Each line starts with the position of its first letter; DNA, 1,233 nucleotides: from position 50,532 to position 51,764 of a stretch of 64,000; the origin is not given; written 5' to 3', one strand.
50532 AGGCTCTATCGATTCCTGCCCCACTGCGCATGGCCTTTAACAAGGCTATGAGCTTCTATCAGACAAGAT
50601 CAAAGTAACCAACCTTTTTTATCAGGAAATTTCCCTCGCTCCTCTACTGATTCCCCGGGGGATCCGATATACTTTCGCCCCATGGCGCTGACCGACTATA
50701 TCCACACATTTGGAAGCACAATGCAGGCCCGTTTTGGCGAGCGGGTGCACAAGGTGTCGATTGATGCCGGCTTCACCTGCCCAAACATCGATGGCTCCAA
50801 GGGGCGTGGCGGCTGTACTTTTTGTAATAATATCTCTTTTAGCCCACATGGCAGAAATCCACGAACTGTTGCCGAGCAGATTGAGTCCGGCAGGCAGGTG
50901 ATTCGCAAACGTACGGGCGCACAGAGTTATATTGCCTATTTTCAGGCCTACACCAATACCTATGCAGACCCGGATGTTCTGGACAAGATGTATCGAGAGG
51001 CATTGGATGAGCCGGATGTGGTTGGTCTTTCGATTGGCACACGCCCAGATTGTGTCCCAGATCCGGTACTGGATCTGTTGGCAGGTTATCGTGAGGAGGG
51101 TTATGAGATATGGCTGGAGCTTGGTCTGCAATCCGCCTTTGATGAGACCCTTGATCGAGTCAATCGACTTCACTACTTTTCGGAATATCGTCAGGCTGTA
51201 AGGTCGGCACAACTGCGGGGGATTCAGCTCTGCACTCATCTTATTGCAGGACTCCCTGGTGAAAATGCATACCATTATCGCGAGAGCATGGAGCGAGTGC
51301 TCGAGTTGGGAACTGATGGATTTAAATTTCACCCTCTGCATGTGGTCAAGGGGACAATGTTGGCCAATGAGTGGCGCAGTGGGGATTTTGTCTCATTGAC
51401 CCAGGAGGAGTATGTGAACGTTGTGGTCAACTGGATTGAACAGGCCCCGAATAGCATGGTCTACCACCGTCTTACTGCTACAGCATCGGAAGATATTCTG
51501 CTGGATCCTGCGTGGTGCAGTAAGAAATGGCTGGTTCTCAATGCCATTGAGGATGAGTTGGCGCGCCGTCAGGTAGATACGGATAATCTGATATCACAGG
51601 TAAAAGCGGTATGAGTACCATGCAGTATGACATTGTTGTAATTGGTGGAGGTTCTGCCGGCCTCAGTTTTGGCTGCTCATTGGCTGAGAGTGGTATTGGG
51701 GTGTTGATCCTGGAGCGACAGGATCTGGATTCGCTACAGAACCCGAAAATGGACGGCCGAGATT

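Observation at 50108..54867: Ubiquinone cluster combining an O2-dependent hydroxylase, O2-independent UbiT-UbiU-UbiV and a TIGR01212 radical SAM enzyme on one strand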

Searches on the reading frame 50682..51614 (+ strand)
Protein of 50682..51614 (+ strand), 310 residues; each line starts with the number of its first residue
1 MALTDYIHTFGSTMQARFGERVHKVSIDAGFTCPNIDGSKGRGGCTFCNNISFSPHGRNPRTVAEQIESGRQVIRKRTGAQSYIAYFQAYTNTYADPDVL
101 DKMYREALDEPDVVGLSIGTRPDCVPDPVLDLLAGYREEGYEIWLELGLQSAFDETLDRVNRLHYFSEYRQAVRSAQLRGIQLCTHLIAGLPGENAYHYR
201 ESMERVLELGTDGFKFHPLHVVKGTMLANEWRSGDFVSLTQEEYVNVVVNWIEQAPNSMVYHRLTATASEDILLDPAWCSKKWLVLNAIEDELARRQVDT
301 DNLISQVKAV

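Call 3: search_protein_families(library=ncbifam, proteins=[window:50682-51614:+])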
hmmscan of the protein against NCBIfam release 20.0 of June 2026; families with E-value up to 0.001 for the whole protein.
window:50682-51614:+ (310 aa): 18 families
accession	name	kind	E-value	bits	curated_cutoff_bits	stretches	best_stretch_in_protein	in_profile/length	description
TIGR01212.1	TIGR01212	equivalog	1.7e-104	349.2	180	1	8-297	3-293/302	tRNA modification radical SAM protein MnmL/YtqA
TIGR01211.1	ELP3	subfamily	2.1e-16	59.5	350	1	108-263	187-341/522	tRNA uridine(34) 5-carboxymethylaminomethyl modification radical SAM/GNAT enzyme Elp3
NF006065.0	PRK08207.2-4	equivalog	1.7e-13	50.4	922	1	119-254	266-398/484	coproporphyrinogen III oxidase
TIGR04013.1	B12_SAM_MJ_1487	hypoth_equivalog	4.9e-11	42.1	251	1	120-229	247-355/382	TIGR04013 family B12-binding domain/radical SAM domain-containing protein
TIGR00539.1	hemN_rel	equivalog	2.2e-08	33.6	205.4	1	109-233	82-203/361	radical SAM family heme chaperone HemW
TIGR03994.1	rSAM_HemZ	equivalog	6.4e-08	32.1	321.4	1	147-236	203-291/401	coproporphyrinogen dehydrogenase HemZ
NF006067.1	PRK08208.1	equivalog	3.6e-07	29.5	380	1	45-232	49-240/427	STM4012 family radical SAM protein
TIGR01578.1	MiaB-like-B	hypoth_equivalog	7.1e-07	28.3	314.7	1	125-209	226-312/421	tRNA (N(6)-L-threonylcarbamoyladenosine(37)-C(2))-methylthiotransferase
TIGR04014.1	B12_SAM_MJ_0865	equivalog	5.8e-06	25.3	360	1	42-216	170-343/434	methyl-coenzyme M reductase glutamine C-methyltransferase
NF006060.0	PRK08207.1-3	equivalog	8.8e-06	24.8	653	1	120-250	248-375/477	coproporphyrinogen III oxidase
NF006064.0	PRK08207.2-2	equivalog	9.8e-06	24.8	504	1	150-254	269-372/465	coproporphyrinogen III oxidase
NF006066.0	PRK08207.2-5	equivalog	2.5e-05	23.1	1117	1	145-226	309-391/518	coproporphyrinogen III oxidase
TIGR04072.2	rSAM_ladder_B12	equivalog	6.6e-05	21.7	360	1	144-233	284-374/443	lipid biosynthesis B12-binding/radical SAM protein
TIGR00089.1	TIGR00089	subfamily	8.8e-05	21.5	251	1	122-212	231-321/429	MiaB/RimO family radical SAM methylthiotransferase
TIGR04479.1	bcpD_PhpK_rSAM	subfamily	0.00011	20.8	600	1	147-215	347-415/504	PhpK family radical SAM P-methyltransferase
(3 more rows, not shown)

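Call 4: search_protein_families(library=pfam, proteins=[window:50682-51614:+])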
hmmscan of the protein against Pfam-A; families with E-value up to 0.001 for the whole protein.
window:50682-51614:+ (310 aa): 2 families
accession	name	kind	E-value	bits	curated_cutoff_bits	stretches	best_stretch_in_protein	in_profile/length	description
PF16199.10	Radical_SAM_C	-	2.7e-25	88.7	31.9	1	212-294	2-84/85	Radical_SAM C-terminal domain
PF04055.27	Radical_SAM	-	4.4e-15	56.7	29.5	1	43-204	9-164/166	Radical SAM superfamily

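Call 11: find_related_loci(query=window:50682-51614:+, collection=genome_contigs, flank=10000)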
Query window:50682-51614:+ (310 aa) in genome_contigs; peptide patterns used: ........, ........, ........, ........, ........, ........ (x = any residue, [..] = any of these).
600 stretches matched a pattern (row limit reached: there are more); 589 encode a relative of the query (tblastn E <= 1e-3); the best 80 are kept; 80 distinct loci.
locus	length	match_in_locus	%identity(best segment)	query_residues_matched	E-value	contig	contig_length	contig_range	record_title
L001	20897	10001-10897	85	1-299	6e-180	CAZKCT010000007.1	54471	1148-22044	MAG TPA_asm: uncultured Piscirickettsiaceae bacterium isolate SRP077602_co8_34 genome assembly, contig: NODE_837_length_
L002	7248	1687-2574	67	1-296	6e-141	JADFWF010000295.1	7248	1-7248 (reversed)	MAG: Proteobacteria bacterium isolate C4.bin.17 k83_1704987, whole genome shotgun sequence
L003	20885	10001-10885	65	1-295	5e-139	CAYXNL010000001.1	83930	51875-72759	MAG TPA_asm: uncultured Thiotrichaceae bacterium isolate SRP128015_co4_30 genome assembly, contig: NODE_54_length_83930_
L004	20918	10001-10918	65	1-306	2e-138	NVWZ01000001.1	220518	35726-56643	MAG: Thiotrichaceae bacterium isolate NORP24 Contig_source1383C_125, whole genome shotgun sequence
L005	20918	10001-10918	65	1-300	2e-138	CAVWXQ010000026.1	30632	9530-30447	MAG: uncultured Gammaproteobacteria bacterium isolate MFD03551.bin.2.30 genome assembly, contig: contig_31796, whole gen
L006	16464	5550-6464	64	1-305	3e-138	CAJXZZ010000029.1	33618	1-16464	MAG TPA_asm: uncultured Gammaproteobacteria bacterium isolate SRR5242447_bin.13_MetaBAT_v2.12.1_MAG genome assembly, con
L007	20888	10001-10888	69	1-296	2e-137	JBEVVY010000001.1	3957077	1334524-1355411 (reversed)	MAG: Sedimenticola sp. isolate 3502E c_000000000001, whole genome shotgun sequence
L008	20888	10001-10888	65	1-296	3e-136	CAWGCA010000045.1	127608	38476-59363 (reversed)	MAG: uncultured Gammaproteobacteria bacterium isolate MFD03804.bin.2.7 genome assembly, contig: contig_82980, whole geno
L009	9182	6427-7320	64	1-298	1e-135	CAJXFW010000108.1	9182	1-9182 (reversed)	MAG TPA_asm: uncultured Thiogranum sp. isolate SRR4028170_bin.1_MetaBAT_v2.12.1_MAG genome assembly, contig: NODE_2398_l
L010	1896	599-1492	64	1-298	3e-145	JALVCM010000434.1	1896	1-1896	MAG: Thiohalobacter sp. isolate 134-614_metabat1_scaf2bin.038 134-614_scaffold_68492_c1, whole genome shotgun sequence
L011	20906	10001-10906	64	3-299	3e-134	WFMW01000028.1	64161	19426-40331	MAG: Gammaproteobacteria bacterium isolate S010_25 k151_207028, whole genome shotgun sequence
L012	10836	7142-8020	63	1-293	8e-133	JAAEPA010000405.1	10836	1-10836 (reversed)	MAG: Gammaproteobacteria bacterium isolate Cca_21 CcaG_CONTIG1652602, whole genome shotgun sequence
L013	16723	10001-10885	64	2-296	1e-131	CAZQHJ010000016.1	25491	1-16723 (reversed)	MAG TPA_asm: uncultured Thiotrichales bacterium isolate binchicken_co397_19 genome assembly, contig: NODE_266_length_254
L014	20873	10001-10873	63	3-293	8e-132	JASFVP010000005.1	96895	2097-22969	MAG: Chromatiales bacterium isolate D1105M20metaG_Bin_5_2 D1105M20metaG_FD_scaffold_39_c1, whole genome shotgun sequence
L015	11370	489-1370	63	3-296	3e-131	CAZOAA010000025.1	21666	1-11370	MAG TPA_asm: uncultured Candidatus Thioglobus sp. isolate SRP167671_co2_48 genome assembly, contig: NODE_3260_length_216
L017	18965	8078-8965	64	1-296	9e-131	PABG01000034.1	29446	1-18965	MAG: Gammaproteobacteria bacterium isolate NAT125 MHASMcontig_884005, whole genome shotgun sequence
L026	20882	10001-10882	60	3-296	3e-127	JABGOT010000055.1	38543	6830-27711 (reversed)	MAG: Candidatus Ruthturnera sp. isolate co234_bin14 NODE_2139_length_38543_cov_93.226148, whole genome shotgun sequence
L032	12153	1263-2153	62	1-297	4e-126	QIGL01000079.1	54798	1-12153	MAG: Acidiferrobacteraceae bacterium isolate SZUA-150 Ga0063293_10000144, whole genome shotgun sequence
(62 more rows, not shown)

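Call 17: find_homologous_proteins(query=window:50682-51614:+, max_evalue=1e-20)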
Query window:50682-51614:+ (310 aa): 7999 proteins with E <= 1e-20 among 8000 candidates; the best 120 are listed.
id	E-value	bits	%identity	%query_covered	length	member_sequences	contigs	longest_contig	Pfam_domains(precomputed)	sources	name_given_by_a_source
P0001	3.0e-210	715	100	100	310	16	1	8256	PF16199.11,PF04055.28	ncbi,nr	ncbi:MAG: TIGR01212 family radical SAM protein [Gammaproteobacteria bacterium]|nr:TIGR01212 family r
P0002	3.5e-183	626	85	99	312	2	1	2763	PF16199.11,PF04055.28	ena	-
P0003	7.6e-181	618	86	100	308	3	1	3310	PF16199.11,PF04055.28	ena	-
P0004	2.5e-180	616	85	100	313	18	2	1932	PF16199.11,PF04055.28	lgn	-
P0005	2.2e-177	607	86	96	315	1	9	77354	PF16199.11,PF04055.28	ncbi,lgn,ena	-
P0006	1.9e-175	600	82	100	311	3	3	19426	PF16199.11,PF04055.28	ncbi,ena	-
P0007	5.3e-174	596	85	96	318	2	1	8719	PF16199.11,PF04055.28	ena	-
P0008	4.8e-167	573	79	99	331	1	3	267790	PF16199.11,PF04055.28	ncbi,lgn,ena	-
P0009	6.4e-167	572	83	95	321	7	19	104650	PF16199.11,PF04055.28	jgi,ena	-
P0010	7.1e-167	572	82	96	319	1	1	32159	PF16199.11,PF04055.28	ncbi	-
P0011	1.5e-164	565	80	96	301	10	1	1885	PF16199.11,PF04055.28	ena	-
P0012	2.0e-141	489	68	95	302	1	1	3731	PF16199.11,PF04055.28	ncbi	-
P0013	5.4e-141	487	69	95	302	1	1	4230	PF16199.11,PF04055.28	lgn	-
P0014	1.9e-140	486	69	95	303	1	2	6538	PF16199.11,PF04055.28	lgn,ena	-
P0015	3.6e-140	485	69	95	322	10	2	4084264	PF16199.11,PF04055.28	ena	-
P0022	2.3e-138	479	67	97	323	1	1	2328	PF16199.11,PF04055.28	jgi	jgi:radical SAM protein (TIGR01212 family)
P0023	3.1e-138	478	67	97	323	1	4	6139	PF16199.11,PF04055.28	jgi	jgi:radical SAM protein (TIGR01212 family)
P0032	2.4e-137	475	68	95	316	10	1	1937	PF16199.11,PF04055.28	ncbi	ncbi:MAG: TIGR01212 family radical SAM protein [Sedimenticola sp.]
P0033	2.5e-137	475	67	95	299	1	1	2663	PF16199.11,PF04055.28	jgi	jgi:radical SAM protein (TIGR01212 family)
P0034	2.5e-137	475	67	95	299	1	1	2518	PF16199.11,PF04055.28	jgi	jgi:radical SAM protein (TIGR01212 family)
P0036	9.2e-137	473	67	95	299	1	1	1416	PF16199.11,PF04055.28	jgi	jgi:radical SAM protein (TIGR01212 family)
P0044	1.8e-136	472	67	95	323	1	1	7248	PF16199.11,PF04055.28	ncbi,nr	ncbi:MAG: TIGR01212 family radical SAM protein [Proteobacteria bacterium]|nr:TIGR01212 family radica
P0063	8.5e-136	470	68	95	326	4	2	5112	PF16199.11,PF04055.28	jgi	jgi:radical SAM protein (TIGR01212 family)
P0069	1.5e-135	469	67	95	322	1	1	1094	PF16199.11,PF04055.28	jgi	jgi:radical SAM protein (TIGR01212 family)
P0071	1.7e-135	469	68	95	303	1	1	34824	PF16199.11,PF04055.28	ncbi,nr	ncbi:MAG: TIGR01212 family radical SAM protein [Gammaproteobacteria bacterium]|nr:MAG: TIGR01212 fam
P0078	2.5e-135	469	66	95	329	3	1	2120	PF16199.11,PF04055.28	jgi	jgi:radical SAM protein (TIGR01212 family)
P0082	3.3e-135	468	67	96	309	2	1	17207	PF16199.11,PF04055.28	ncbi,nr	ncbi:MAG: TIGR01212 family radical SAM protein [Chromatiaceae bacterium]|nr:TIGR01212 family radical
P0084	3.9e-135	468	67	96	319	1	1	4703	PF16199.11,PF04055.28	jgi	jgi:radical SAM protein (TIGR01212 family)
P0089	4.3e-135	468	67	96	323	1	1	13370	PF16199.11,PF04055.28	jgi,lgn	jgi:radical SAM protein (TIGR01212 family)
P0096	9.2e-135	467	67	96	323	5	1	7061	PF16199.11,PF04055.28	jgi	jgi:radical SAM protein (TIGR01212 family)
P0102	1.7e-134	466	68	95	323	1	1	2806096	PF16199.11,PF04055.28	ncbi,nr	ncbi:MAG: TIGR01212 family radical SAM protein [Thiotrichales bacterium]|nr:MAG: TIGR01212 family ra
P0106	2.3e-134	466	68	95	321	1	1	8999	PF16199.11,PF04055.28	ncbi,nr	ncbi:MAG: TIGR01212 family radical SAM protein [Proteobacteria bacterium]|nr:TIGR01212 family radica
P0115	3.6e-134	465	65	98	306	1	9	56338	PF16199.11,PF04055.28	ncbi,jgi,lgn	jgi:radical SAM protein (TIGR01212 family)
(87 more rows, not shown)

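Call 31: find_encoding_contigs(protein=P0008, flank=8000, max_places=3)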
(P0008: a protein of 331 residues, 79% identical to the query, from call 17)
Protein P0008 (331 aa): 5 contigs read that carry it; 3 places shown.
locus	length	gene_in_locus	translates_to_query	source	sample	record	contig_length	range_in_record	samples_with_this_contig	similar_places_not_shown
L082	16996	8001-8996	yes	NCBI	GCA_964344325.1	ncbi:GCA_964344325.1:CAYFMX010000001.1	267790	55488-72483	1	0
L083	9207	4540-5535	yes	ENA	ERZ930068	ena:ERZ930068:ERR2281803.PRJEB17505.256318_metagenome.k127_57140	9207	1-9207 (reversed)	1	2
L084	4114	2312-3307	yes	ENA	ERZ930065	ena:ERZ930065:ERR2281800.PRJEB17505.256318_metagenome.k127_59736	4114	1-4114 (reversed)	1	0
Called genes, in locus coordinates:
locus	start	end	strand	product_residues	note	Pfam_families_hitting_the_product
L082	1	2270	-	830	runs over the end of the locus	PF08206:OB_RNB, PF17876:CSD2, PF00773:RNB, PF00575:S1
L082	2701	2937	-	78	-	PF13358:DDE_3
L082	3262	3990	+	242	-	PF00665:rve, PF13683:rve_3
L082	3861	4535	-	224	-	PF00528:BPD_transp_1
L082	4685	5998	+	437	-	PF00070:Pyr_redox (faint), PF01266:DAO (faint), PF01494:FAD_binding_3, PF03486:HI0933_like (faint), PF07992:Pyr_redox_2 (faint)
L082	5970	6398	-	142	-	PF03692:CxxCxxCC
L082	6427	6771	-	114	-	PF01329:Pterin_4a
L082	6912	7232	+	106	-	PF13442:Cytochrome_CBB3, PF00034:Cytochrom_C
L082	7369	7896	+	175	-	PF02036:SCP2 (weak)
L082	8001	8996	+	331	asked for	PF04055:Radical_SAM, PF16199:Radical_SAM_C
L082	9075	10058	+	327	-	PF03755:YicC-like_N, PF08340:YicC-like_C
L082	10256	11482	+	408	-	PF13356:Arm-DNA-bind_3, PF22022:Phage_int_M, PF00589:Phage_integrase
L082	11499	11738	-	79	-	-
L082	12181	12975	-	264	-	PF02384:N6_Mtase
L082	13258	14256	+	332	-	PF02661:Fic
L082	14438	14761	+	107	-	PF01850:PIN (weak), PF16289:PIN_12 (weak)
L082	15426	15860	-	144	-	PF00665:rve, PF13683:rve_3, PF13333:rve_2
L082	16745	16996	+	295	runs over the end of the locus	PF00485:PRK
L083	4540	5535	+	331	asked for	PF04055:Radical_SAM, PF16199:Radical_SAM_C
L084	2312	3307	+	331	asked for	PF04055:Radical_SAM, PF16199:Radical_SAM_C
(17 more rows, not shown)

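Call 32: find_encoding_contigs(protein=P0009, flank=8000, max_places=3)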
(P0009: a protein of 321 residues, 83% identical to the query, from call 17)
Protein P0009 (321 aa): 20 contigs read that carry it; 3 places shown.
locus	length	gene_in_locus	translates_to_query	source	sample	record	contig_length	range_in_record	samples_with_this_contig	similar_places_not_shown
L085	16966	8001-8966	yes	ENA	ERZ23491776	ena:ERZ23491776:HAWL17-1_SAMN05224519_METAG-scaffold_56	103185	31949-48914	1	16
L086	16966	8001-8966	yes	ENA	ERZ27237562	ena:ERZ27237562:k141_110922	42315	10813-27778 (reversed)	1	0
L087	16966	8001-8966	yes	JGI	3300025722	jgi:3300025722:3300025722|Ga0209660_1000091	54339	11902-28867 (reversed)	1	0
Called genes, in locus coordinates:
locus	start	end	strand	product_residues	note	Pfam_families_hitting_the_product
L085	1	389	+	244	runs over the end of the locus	PF02224:Cytidylate_kin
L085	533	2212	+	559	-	PF00575:S1, PF03074:GCS (faint), PF21710:Spt6_S1 (faint), PF00575:S1, PF23459:S1_RRP5 (weak)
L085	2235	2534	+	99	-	PF00216:Bac_DNA_binding, PF18291:HU-HIG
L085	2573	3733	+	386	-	PF12569:NatA_aux_su (faint), PF23914:TPR_CcmH_CycH (faint), PF00515:TPR_1 (faint), PF07719:TPR_2 (faint), PF10366:Vps39_1 (faint), PF25058:ARM_TT21 (weak), PF13432:TPR_16 (weak), PF18073:Zn_ribbon_LapB, +5 more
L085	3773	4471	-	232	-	PF00215:OMPdecase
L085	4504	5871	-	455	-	PF00206:Lyase_1, PF08328:ASL_C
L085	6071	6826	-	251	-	PF02661:Fic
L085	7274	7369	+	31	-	-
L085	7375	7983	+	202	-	PF02475:TRM5-TYW2_MTfase (weak), PF05175:MTS, PF06325:PrmA, PF13649:Methyltransf_25, PF13847:Methyltransf_31, PF08242:Methyltransf_12 (faint)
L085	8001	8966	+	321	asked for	PF04055:Radical_SAM, PF16199:Radical_SAM_C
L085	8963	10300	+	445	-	PF01266:DAO (faint), PF01494:FAD_binding_3, PF05834:Lycopene_cycl (faint), PF07992:Pyr_redox_2 (faint), PF13738:Pyr_redox_3 (faint)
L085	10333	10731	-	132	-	PF03692:CxxCxxCC (weak)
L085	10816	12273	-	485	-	PF00929:RNase_T, PF08411:ExoI_SH3, PF26016:ExoI_C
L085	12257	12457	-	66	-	-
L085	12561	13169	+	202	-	-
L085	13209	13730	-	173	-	-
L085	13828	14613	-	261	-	PF01832:Glucosaminidase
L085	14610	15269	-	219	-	PF03625:DUF302 (weak)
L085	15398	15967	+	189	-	PF19489:SLT_4, PF01464:SLT (weak)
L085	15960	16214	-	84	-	PF00462:Glutaredoxin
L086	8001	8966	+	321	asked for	PF04055:Radical_SAM, PF16199:Radical_SAM_C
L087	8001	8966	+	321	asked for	PF04055:Radical_SAM, PF16199:Radical_SAM_C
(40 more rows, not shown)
